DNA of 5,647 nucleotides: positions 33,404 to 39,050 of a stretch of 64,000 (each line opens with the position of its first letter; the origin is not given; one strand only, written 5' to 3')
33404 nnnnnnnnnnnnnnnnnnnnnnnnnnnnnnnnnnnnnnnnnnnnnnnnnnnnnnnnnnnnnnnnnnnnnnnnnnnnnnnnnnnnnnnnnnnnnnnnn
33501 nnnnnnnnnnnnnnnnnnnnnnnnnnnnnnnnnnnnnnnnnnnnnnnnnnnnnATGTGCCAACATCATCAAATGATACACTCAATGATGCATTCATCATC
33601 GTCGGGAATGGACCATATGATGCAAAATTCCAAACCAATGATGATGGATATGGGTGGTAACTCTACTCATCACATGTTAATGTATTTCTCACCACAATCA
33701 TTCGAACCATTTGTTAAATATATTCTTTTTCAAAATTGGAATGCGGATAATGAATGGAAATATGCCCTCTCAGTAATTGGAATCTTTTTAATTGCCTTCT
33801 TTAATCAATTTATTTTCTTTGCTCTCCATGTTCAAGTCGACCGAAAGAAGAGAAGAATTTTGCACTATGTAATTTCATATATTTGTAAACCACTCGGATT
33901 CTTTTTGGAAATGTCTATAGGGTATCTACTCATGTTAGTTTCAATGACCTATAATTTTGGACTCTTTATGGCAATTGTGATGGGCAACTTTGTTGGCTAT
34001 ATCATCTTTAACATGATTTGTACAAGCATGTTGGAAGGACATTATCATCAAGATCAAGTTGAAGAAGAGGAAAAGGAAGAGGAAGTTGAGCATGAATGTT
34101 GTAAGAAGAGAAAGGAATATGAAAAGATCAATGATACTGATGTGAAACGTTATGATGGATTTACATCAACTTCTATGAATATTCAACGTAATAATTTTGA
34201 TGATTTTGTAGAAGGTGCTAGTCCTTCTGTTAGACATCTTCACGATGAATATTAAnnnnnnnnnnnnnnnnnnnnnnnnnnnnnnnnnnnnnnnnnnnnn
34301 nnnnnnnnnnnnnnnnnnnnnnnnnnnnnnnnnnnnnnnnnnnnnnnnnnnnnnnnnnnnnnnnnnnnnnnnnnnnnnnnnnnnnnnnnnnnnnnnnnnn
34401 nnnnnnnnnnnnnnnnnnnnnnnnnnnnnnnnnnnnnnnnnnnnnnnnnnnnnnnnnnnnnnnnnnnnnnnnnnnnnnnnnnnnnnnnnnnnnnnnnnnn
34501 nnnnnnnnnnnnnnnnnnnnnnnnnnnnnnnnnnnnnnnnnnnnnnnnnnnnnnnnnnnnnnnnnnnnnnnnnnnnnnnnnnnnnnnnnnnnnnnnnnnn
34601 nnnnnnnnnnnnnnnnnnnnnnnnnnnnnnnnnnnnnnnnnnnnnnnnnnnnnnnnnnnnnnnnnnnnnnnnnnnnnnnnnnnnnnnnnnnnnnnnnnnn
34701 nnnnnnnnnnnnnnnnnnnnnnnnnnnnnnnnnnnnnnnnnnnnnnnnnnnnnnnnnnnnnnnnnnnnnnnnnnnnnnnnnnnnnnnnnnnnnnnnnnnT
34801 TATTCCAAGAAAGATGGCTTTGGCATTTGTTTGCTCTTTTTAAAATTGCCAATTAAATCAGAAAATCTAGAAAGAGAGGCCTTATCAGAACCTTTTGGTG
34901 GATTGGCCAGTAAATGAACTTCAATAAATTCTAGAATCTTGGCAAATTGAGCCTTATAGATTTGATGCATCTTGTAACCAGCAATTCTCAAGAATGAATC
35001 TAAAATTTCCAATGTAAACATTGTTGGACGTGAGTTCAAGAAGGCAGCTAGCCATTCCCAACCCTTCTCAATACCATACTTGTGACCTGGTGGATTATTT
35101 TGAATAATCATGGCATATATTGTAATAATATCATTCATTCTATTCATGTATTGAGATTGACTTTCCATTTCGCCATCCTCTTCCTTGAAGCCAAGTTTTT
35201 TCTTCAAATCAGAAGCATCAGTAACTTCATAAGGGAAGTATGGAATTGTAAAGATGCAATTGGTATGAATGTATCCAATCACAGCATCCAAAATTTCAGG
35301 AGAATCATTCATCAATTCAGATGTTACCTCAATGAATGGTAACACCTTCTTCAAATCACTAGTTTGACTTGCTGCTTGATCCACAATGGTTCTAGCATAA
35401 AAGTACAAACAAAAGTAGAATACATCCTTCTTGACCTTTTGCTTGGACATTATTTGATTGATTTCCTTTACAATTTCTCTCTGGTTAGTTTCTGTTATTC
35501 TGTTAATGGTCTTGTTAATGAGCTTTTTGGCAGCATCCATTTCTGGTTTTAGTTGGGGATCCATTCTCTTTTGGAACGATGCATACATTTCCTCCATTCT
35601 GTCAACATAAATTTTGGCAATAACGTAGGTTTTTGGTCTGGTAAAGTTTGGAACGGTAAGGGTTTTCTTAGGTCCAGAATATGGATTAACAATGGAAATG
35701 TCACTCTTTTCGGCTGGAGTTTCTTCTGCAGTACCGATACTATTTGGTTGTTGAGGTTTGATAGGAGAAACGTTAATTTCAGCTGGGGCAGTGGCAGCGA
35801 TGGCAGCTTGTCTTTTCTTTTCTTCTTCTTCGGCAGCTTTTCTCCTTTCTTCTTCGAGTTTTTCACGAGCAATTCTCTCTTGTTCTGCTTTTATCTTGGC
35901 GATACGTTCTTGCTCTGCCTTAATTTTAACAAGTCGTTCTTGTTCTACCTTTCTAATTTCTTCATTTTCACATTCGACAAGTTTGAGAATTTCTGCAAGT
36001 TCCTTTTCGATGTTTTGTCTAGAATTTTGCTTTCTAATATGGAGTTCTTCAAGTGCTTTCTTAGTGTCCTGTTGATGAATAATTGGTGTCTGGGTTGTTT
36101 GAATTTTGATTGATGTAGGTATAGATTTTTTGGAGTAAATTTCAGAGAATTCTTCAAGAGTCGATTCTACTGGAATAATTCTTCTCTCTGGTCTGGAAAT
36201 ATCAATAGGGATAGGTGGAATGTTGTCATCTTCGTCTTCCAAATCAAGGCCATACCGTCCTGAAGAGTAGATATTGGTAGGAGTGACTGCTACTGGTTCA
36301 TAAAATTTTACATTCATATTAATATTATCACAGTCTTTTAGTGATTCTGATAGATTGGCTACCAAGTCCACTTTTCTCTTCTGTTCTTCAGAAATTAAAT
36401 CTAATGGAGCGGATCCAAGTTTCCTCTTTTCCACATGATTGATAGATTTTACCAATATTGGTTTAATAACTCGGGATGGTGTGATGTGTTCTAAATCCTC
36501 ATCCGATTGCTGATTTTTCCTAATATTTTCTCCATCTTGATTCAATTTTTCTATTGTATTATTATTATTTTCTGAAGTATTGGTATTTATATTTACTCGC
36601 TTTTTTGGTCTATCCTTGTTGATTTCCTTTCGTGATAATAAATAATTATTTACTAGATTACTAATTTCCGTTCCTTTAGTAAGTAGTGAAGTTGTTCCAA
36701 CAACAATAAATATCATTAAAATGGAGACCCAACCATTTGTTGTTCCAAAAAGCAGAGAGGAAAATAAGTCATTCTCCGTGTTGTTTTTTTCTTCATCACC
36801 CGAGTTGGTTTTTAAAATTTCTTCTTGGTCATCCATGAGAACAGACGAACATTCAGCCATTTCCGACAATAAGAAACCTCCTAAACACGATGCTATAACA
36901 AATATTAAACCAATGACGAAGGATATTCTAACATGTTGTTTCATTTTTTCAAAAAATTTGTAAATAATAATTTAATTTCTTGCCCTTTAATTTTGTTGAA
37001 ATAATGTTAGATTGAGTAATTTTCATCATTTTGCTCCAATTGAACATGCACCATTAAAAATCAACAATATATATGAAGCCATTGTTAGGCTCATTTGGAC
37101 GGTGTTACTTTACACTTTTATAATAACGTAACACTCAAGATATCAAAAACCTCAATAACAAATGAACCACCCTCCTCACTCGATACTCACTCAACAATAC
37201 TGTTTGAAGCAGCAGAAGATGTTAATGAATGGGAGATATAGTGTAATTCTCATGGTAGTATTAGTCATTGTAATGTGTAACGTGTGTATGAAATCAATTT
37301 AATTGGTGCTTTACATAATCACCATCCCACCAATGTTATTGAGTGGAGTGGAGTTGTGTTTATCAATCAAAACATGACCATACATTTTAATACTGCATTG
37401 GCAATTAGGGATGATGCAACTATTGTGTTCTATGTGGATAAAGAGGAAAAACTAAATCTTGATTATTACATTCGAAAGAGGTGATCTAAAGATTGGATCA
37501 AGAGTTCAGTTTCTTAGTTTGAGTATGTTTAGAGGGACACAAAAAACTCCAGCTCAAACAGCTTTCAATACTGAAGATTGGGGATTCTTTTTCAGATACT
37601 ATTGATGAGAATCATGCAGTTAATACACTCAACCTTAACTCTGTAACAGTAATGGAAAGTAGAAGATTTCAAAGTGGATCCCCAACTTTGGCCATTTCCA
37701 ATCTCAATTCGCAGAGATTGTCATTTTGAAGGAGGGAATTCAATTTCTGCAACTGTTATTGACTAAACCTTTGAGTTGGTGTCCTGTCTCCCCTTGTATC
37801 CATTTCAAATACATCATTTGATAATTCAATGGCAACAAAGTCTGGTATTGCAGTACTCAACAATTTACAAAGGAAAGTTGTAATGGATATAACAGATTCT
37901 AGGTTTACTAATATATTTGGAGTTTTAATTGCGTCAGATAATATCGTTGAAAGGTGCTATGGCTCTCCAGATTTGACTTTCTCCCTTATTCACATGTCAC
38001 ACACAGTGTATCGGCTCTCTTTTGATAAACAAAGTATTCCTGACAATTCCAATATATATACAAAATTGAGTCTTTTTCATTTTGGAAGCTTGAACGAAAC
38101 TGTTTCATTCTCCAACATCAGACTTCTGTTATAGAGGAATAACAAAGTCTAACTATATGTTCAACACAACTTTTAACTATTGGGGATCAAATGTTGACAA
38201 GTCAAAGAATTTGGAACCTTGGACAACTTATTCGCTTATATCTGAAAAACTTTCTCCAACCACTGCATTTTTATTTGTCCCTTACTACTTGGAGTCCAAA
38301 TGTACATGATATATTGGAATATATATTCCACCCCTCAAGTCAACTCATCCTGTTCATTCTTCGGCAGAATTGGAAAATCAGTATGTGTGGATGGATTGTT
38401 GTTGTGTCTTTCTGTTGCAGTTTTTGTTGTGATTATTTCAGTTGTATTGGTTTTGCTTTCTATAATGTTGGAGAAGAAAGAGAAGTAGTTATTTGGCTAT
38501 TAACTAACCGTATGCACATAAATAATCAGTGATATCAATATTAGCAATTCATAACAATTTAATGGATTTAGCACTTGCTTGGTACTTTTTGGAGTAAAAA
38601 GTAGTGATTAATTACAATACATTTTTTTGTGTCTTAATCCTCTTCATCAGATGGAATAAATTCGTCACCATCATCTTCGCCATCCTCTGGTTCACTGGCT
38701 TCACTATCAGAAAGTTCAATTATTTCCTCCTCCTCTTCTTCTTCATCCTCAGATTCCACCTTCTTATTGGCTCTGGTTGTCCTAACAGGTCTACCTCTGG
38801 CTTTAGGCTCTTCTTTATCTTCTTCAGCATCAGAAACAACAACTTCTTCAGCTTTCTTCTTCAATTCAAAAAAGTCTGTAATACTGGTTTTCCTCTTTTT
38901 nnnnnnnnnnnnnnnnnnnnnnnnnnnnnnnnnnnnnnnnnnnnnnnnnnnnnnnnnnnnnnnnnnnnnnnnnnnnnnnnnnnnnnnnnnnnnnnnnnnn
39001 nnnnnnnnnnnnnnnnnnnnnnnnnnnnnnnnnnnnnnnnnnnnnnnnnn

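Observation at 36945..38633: A 1.7-kb ORF-free island in an otherwise saturated coding landscape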

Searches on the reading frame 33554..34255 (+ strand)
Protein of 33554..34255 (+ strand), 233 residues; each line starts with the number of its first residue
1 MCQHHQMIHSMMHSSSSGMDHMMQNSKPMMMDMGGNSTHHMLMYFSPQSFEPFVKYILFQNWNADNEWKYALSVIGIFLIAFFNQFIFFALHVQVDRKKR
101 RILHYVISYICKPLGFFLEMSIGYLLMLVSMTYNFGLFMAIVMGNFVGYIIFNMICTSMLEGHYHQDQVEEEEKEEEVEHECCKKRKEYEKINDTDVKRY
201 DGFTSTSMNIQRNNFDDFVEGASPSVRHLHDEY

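Call 8: search_protein_families(library=pfam, proteins=[window:33554-34255:+])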
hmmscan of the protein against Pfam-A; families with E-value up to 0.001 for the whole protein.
window:33554-34255:+ (233 aa): 1 family
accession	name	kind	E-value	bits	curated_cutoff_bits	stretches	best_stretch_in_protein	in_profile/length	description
PF04145.20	Ctr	-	1.5e-14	55.2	25.3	2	112-152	111-151/151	Ctr copper transporter family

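Call 15: find_encoding_contigs(protein=window:33554-34255:+, flank=6000, max_places=3)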
Protein window:33554-34255:+ (233 aa): no gene with exactly this product is on record in the collection.

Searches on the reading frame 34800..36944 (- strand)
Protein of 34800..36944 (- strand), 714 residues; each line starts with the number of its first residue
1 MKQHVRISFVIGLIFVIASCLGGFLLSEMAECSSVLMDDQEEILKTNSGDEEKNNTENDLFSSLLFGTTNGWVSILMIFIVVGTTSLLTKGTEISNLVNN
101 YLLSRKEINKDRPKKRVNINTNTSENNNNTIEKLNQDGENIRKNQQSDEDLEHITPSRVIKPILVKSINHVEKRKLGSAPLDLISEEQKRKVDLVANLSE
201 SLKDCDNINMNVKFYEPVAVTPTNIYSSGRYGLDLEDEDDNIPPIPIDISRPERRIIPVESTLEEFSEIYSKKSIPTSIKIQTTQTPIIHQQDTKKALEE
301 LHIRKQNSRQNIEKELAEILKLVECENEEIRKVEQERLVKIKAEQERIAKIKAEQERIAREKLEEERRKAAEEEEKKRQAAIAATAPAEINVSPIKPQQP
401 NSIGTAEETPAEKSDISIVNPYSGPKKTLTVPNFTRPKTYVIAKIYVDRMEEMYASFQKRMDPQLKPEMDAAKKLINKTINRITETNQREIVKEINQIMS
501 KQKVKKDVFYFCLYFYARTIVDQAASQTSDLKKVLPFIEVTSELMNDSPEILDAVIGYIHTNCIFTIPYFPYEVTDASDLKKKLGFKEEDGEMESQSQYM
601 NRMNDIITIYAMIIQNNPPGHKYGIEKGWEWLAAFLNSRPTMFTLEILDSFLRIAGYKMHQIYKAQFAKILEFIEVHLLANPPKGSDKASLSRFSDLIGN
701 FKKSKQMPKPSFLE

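Call 8: search_protein_families(library=pfam, proteins=[window:34800-36944:-])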
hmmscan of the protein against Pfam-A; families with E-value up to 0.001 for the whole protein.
window:34800-36944:- (714 aa): 1 family
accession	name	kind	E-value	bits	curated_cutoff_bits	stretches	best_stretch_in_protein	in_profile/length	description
PF07817.19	GLE1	-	1.2e-42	146.4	24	1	449-674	2-249/250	GLE1-like protein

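Call 10: find_encoding_contigs(protein=window:34800-36944:-, flank=6000, max_places=4)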
Protein window:34800-36944:- (714 aa): no gene with exactly this product is on record in the collection.

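Call 17: find_homologous_proteins(query=window:34800-36944:-, max_evalue=0.00001)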
Query window:34800-36944:- (714 aa): 1 proteins with E <= 0.00001 among 8000 candidates.
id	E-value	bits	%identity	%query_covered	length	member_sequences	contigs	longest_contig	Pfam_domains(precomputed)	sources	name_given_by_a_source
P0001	0.0e+0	1567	100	100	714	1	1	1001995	PF07817.20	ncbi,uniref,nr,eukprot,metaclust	ncbi:predicted protein [Naegleria gruberi]|uniref:mRNA export factor GLE1 n=1 Tax=Naegleria gruberi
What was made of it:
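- The Gle1 ORF is 100% identical to an N. gruberi protein (call 17).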

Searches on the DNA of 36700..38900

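Call 9: search_rna_families(source=window, start=36700, end=38900, threshold=evalue, max_evalue=10)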
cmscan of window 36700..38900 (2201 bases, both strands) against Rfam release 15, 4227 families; matches with E-value up to 10: 6.
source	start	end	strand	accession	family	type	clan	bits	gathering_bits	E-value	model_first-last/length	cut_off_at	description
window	36990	37070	-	RF01183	SNORD19B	Gene; snRNA; snoRNA; CD-box;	CL00048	20.9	50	4.3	1-84/84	no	Small nucleolar RNA SNORD19B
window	37695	37731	+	RF01334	CRISPR-DR21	Gene; CRISPR;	-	18.8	48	6.6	1-37/37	no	CRISPR RNA direct repeat element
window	38705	38753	-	RF01306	sR52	Gene; snRNA; snoRNA; CD-box;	-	18.1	50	0.86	1-60/60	no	Small nucleolar RNA sR52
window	38843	38880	-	RF01125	sR4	Gene; snRNA; snoRNA; CD-box;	-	16.3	50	1.3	10-56/56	no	Small nucleolar RNA sR4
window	38618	38707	+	RF02706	TeloSII_ncR30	Gene; sRNA;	-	15.4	86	1.5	1-226/226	no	TeloSII non coding RNA 30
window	37666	37763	+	RF01880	Xist_exon1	Gene; lncRNA;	-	14.3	50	0.82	1-85/85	no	X-chromosome inactivation gene exon 1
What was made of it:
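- On Structured ncRNA families (Rfam 15: snRNA, snoRNA, telomerase RNA, RNase P/MRP, SRP): The best sub-threshold hit in the island is 20.9 bits against a gathering score of 50 (call 9).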

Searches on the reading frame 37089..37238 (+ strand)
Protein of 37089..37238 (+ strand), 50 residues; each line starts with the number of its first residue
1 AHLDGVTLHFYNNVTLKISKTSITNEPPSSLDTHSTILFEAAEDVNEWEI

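Call 13: search_protein_families(library=pfam, max_evalue=1, proteins=[window:37089-37238:+])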
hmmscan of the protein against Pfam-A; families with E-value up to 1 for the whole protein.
seq(50 aa): 1 family
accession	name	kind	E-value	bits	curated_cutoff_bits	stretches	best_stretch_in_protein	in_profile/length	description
PF24681.1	Kelch_KLHDC2_KLHL20_DRC7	-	0.24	11.1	50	1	8-38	81-111/221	KLHDC2/KLHL20/DRC7 Kelch-repeats domain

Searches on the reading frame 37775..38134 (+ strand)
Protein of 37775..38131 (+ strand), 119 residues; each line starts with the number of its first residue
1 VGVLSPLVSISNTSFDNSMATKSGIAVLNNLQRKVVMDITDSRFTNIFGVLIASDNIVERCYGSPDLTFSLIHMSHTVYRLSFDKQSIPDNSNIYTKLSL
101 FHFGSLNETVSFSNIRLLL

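Call 13: search_protein_families(library=pfam, max_evalue=1, proteins=[window:37775-38131:+])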
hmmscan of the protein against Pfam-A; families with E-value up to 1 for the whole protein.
seq(119 aa): 0 families

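Call 55: find_encoding_contigs(protein=window:37829-38134:+, flank=5000, max_places=8)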
Protein window:37829-38134:+ (101 aa): no gene with exactly this product is on record in the collection.

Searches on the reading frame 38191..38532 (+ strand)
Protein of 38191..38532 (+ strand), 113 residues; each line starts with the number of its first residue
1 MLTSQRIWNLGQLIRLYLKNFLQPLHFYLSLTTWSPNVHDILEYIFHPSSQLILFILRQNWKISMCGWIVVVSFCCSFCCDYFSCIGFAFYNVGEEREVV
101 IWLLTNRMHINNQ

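Call 56: find_encoding_contigs(protein=window:38191-38532:+, flank=5000, max_places=8)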
Protein window:38191-38532:+ (113 aa): no gene with exactly this product is on record in the collection.
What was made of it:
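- On Pseudogene (disabled copy of a protein-coding gene): The exact ORFs 37829-38134 and 38191-38532 are not on record in the public-assembly index (calls 55, 56), which is uninformative.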

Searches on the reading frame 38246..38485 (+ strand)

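Call 13: search_protein_families(library=pfam, max_evalue=1, proteins=[window:38246-38485:+])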
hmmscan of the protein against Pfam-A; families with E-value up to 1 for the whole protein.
seq(80 aa): 1 family
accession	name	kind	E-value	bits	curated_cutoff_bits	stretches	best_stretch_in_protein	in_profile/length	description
PF15179.11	Myc_target_1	-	0.58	10.5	31.1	1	41-78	11-50/193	Myc target protein 1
